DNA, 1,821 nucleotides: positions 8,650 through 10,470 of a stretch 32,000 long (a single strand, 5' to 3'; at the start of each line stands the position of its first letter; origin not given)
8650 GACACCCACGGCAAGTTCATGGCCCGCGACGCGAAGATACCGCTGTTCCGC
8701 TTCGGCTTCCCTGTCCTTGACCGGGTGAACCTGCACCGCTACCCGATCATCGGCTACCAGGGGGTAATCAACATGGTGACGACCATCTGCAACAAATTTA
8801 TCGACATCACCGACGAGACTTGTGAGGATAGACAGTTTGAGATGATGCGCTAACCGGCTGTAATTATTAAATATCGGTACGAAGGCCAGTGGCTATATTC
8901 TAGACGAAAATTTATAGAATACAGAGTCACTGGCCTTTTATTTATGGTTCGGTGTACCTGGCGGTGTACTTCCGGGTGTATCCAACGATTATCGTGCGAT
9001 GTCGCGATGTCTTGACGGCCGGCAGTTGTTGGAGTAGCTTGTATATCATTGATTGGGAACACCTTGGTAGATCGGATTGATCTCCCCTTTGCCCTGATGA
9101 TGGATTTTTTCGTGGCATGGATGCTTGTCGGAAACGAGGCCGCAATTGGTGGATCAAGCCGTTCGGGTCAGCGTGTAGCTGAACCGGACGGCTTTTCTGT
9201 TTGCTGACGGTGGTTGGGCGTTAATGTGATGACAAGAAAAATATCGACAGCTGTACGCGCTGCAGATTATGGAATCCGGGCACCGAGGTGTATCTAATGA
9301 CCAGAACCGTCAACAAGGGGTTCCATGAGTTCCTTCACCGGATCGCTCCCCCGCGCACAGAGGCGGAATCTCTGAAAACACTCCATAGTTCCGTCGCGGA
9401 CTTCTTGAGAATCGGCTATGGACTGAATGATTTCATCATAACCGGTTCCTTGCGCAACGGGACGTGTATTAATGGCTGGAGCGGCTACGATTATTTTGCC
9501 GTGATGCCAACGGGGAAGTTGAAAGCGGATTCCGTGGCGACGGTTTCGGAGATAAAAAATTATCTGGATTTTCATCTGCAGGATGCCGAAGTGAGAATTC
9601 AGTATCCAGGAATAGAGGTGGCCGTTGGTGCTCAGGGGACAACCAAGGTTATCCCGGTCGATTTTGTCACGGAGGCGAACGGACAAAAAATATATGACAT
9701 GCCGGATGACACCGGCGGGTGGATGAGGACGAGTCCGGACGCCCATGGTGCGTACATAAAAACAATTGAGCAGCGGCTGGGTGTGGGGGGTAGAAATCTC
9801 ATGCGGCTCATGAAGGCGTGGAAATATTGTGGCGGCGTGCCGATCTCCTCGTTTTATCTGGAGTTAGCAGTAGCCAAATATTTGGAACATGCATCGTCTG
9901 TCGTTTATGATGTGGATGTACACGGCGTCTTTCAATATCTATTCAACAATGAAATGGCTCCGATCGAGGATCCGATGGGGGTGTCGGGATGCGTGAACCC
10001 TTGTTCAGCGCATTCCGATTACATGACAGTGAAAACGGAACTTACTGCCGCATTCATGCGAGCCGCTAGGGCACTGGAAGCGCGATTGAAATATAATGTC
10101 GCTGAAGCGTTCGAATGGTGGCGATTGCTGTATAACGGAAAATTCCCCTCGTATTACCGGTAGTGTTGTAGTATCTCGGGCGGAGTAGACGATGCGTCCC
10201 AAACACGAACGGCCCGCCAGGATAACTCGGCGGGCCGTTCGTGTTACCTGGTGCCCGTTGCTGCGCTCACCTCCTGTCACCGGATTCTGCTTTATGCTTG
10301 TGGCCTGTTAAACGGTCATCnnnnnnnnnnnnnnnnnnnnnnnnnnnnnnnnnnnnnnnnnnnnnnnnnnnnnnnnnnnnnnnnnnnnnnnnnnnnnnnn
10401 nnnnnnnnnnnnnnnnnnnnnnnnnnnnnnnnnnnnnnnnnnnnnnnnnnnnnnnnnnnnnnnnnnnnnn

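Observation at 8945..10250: Low-GC insert inside the nif cluster encoding an orphan CD-NTase/SMODS-like nucleotidyltransferase with an incomplete catalytic motif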

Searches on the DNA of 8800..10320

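Call 28: search_rna_families(source=window, start=8800, end=10320, threshold=evalue, max_evalue=10)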
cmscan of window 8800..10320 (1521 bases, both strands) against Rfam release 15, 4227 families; matches with E-value up to 10: 5.
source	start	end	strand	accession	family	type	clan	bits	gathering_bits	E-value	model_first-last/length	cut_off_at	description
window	10202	10245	-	RF03297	MIR1033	Gene; miRNA;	-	18.6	70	1.6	20-63/82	no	MIR1033 microRNA precursor family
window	9143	9203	+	RF03234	mir-2813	Gene; miRNA;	-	18.3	70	4.8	1-67/67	no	mir-2813 microRNA precursor family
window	10202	10245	+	RF03297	MIR1033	Gene; miRNA;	-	18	70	2.2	20-63/82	no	MIR1033 microRNA precursor family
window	10199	10256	-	RF03624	mir-5345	Gene; miRNA;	-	16.3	95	4.2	1-76/76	no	mir-5345 microRNA precursor family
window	9745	9887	+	RF02204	WT1-AS_2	Gene; lncRNA;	-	14.5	45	5.4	1-137/137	no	WT1 antisense RNA conserved region 2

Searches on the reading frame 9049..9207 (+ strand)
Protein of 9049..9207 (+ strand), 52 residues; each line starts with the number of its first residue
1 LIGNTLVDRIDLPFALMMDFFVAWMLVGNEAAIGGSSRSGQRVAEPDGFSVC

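Call 62: search_protein_families(library=padloc, proteins=[window:9049-9207:+], max_evalue=0.001)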
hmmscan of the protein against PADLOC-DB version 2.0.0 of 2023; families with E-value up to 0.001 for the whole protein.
window:9049-9207:+ (52 aa): 0 families
